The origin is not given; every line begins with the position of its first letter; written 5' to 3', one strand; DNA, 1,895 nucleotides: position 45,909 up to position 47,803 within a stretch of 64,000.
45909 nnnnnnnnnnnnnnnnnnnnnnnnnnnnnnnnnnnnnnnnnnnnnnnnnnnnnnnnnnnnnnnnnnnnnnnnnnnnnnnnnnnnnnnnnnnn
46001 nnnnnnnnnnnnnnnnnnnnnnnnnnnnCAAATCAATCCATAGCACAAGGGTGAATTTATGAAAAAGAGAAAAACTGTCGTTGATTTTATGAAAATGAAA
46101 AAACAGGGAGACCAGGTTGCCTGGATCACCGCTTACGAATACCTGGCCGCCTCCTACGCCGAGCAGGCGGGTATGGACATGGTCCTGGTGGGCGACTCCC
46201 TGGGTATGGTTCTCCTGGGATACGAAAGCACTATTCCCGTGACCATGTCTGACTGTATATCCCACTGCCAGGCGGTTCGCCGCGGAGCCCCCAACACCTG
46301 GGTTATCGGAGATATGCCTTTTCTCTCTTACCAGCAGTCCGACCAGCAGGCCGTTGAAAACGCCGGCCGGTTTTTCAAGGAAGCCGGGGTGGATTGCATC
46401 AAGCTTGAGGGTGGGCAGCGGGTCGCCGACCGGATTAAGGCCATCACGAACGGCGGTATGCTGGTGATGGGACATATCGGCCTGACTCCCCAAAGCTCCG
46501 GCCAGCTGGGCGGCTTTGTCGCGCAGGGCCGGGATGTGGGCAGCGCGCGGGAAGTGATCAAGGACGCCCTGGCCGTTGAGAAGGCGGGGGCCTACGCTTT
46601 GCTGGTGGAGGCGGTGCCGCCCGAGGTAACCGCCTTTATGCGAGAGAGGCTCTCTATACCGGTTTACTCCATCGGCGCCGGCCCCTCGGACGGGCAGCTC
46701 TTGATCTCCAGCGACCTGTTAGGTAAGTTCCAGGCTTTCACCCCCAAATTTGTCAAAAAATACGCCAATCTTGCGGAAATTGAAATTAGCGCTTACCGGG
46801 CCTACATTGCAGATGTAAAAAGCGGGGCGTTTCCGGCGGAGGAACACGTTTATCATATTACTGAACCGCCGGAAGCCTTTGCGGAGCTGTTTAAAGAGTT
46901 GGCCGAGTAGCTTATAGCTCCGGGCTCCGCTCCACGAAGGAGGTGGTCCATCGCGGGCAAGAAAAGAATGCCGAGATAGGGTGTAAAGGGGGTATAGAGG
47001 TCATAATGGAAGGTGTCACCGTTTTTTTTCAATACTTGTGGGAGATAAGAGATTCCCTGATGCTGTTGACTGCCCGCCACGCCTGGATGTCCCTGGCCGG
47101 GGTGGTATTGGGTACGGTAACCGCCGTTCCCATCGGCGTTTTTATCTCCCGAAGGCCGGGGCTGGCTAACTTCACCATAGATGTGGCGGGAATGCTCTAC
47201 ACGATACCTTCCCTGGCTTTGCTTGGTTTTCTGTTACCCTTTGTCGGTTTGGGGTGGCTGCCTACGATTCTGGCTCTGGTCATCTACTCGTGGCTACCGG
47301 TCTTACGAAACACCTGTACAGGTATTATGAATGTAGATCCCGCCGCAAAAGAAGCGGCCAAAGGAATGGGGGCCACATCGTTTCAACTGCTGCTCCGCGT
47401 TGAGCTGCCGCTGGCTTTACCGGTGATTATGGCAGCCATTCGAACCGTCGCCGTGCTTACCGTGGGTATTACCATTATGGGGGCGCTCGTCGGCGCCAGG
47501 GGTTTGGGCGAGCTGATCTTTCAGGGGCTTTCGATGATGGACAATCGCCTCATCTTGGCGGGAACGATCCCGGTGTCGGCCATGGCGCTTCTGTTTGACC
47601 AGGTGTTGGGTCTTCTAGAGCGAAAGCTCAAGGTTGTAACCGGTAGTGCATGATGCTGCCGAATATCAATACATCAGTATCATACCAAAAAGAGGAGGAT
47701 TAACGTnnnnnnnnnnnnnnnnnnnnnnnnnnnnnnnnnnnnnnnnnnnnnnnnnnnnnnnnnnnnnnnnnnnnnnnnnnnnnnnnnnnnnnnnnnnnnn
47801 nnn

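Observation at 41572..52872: Sigma-54-controlled locus joining two amber-less MttB homologues with an OpuC importer, proline-racemase-family enzyme, ODH/KPR-like dehydrogenase and PanB homologue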

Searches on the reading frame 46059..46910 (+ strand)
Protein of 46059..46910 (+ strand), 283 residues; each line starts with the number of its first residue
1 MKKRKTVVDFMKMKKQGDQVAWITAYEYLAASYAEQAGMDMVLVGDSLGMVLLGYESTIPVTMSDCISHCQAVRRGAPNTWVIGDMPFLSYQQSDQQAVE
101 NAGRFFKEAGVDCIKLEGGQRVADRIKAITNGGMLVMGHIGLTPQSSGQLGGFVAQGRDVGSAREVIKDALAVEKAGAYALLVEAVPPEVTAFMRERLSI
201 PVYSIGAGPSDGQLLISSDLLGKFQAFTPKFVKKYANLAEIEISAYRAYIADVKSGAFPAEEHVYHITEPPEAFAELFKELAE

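Call 3: search_protein_families(library=pfam, proteins=[window:46059-46910:+])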
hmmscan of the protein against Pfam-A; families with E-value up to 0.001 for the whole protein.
window:46059-46910:+ (283 aa): 1 family
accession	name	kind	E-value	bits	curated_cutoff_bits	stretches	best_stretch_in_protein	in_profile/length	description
PF02548.21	Pantoate_transf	-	7.7e-99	330.8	28.7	1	5-261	2-259/259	Ketopantoate hydroxymethyltransferase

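Call 4: search_protein_families(library=ncbifam, proteins=[window:46059-46910:+])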
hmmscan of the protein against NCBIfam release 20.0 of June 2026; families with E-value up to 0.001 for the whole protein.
window:46059-46910:+ (283 aa): 2 families
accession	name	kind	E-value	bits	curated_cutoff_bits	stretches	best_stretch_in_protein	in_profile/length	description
NF001452.0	PRK00311.1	subfamily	8.3e-98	326.9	272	1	2-266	2-267/267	3-methyl-2-oxobutanoate hydroxymethyltransferase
TIGR00222.1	panB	equivalog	5.6e-91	304.7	207.55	1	5-266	3-264/264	3-methyl-2-oxobutanoate hydroxymethyltransferase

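Call 40: search_solved_structures(query=window:46059-46910:+, max_evalue=0.00001, show_alignments=3)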
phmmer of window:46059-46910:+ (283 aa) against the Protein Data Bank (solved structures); distinct sequences matched with E-value up to 0.00001: 5.
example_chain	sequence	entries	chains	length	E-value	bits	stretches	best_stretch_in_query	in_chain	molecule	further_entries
1m3u_A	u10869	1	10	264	7.1e-62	212.2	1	6-266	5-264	3-methyl-2-oxobutanoate hydroxymethyltransferase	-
1oy0_A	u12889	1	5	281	8.6e-62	211.9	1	11-264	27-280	Ketopantoate hydroxymethyltransferase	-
1o66_A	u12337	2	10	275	9.8e-59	201.9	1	6-265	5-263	3-methyl-2-oxobutanoate hydroxymethyltransferase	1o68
3ez4_A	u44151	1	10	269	6e-53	182.9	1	6-264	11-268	3-methyl-2-oxobutanoate hydroxymethyltransferase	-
3vav_A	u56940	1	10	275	1.7e-52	181.4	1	6-264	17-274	3-methyl-2-oxobutanoate hydroxymethyltransferase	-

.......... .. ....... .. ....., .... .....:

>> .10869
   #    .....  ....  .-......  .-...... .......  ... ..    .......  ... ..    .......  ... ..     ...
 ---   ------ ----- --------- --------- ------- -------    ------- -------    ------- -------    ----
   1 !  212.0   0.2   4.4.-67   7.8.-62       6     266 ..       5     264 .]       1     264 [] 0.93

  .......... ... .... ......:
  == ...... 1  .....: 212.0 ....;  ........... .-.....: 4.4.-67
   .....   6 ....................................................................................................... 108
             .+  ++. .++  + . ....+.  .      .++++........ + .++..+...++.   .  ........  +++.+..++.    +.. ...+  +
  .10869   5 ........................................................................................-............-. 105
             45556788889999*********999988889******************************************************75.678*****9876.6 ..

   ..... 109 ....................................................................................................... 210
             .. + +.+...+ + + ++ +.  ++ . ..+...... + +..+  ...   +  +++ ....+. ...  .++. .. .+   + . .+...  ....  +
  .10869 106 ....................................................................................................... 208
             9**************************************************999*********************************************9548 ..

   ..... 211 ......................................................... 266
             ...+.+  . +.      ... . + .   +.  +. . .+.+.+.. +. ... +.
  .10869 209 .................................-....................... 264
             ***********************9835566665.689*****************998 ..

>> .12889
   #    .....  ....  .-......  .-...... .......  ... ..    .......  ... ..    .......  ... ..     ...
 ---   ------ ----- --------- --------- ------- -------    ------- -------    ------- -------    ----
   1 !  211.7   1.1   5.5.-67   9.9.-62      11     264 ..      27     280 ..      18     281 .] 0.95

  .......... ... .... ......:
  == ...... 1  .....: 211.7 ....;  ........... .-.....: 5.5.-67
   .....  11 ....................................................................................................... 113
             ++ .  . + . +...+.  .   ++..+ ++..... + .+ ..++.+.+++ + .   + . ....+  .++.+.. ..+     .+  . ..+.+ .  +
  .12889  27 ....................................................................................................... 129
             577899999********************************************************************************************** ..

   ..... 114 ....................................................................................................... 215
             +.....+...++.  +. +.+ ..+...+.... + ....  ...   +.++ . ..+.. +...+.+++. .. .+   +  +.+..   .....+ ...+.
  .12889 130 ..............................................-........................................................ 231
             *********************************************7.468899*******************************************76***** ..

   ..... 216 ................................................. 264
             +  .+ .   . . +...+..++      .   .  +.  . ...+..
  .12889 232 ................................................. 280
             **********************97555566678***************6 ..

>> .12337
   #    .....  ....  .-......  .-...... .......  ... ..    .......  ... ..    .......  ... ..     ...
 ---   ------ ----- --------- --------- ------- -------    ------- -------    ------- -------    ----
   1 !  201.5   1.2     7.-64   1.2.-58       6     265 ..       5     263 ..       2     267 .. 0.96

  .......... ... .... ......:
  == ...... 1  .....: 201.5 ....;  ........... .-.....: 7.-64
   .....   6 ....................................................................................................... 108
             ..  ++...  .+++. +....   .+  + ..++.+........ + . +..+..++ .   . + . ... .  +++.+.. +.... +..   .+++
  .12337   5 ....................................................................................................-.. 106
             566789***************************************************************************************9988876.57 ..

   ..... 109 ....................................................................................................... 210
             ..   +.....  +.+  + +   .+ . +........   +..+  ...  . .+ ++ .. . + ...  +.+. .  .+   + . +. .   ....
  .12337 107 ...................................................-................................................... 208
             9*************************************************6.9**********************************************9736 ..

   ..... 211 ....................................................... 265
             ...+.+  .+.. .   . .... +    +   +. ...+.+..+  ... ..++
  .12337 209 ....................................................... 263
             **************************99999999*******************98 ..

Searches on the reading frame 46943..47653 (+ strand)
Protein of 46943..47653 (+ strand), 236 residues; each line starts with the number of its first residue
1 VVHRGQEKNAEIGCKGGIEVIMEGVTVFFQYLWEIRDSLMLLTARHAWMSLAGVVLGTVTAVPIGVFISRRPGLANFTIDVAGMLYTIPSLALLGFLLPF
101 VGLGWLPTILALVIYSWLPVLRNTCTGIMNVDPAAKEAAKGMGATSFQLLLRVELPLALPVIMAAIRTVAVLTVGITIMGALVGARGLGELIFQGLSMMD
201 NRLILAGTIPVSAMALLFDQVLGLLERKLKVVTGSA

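Call 3: search_protein_families(library=pfam, proteins=[window:46943-47653:+])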
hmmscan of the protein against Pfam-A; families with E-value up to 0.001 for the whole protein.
window:46943-47653:+ (236 aa): 1 family
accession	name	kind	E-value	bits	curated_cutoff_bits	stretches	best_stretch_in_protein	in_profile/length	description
PF00528.27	BPD_transp_1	-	4.2e-20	72.7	26.4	1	62-230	2-183/184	Binding-protein-dependent transport system inner membrane component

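Call 4: search_protein_families(library=ncbifam, proteins=[window:46943-47653:+])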
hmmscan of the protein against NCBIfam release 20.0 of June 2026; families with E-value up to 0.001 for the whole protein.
window:46943-47653:+ (236 aa): 16 families
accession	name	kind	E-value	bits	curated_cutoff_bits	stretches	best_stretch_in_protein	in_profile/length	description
TIGR03416.1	ABC_choXWV_perm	equivalog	1.3e-24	87.1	363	1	50-221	95-266/267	choline ABC transporter permease subunit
NF008196.0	PRK10952.1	equivalog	7.1e-19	67.8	439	1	50-224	153-327/356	glycine betaine/L-proline ABC transporter permease ProW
NF040733.1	ABC_perm_U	equivalog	1.9e-12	47.2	295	1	51-229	66-245/251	ABC transporter permease subunit SaoP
NF008470.0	PRK11365.1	equivalog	4.3e-09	36.1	347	1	39-227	58-247/263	aliphatic sulfonate ABC transporter permease SsuC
NF007545.0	PRK10160.1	equivalog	6.2e-09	35.7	342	1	48-233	81-271/275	taurine ABC transporter permease TauC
NF008049.0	PRK10782.1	subfamily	2e-08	34.2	212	1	37-204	3-188/217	methionine ABC transporter permease MetI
TIGR01097.1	PhnE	equivalog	2.1e-08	33.9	216.7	1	22-225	40-247/252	phosphonate ABC transporter, permease protein PhnE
TIGR02141.1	modB_ABC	equivalog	8.6e-07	28.8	182.6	1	87-175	58-150/208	molybdate ABC transporter permease subunit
TIGR01581.1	Mo_ABC_porter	hypoth_equivalog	9.1e-07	28.6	210.3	1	116-166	114-164/225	ABC transporter permease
TIGR01183.1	ntrB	equivalog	3.8e-06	26.7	209.05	1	52-224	28-201/202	nitrate ABC transporter permease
TIGR03226.1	PhnU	equivalog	1.2e-05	24.9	283.45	1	108-215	182-285/311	2-aminoethylphosphonate ABC transporter permease subunit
NF043080.1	MMSYN1_0166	equivalog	4.5e-05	22.5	370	1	35-168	102-228/307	oligopeptide ABC transporter permease OppC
NF011624.0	PRK15050.1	equivalog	6.8e-05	22.1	247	1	108-186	164-242/297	2-aminoethylphosphonate ABC transporter permease subunit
NF007044.0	PRK09497.1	equivalog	7.1e-05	22.4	348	1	114-185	158-230/285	spermidine/putrescine ABC transporter permease PotB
NF007047.0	PRK09500.1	equivalog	0.0001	22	326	1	54-176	75-199/257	spermidine/putrescine ABC transporter permease PotC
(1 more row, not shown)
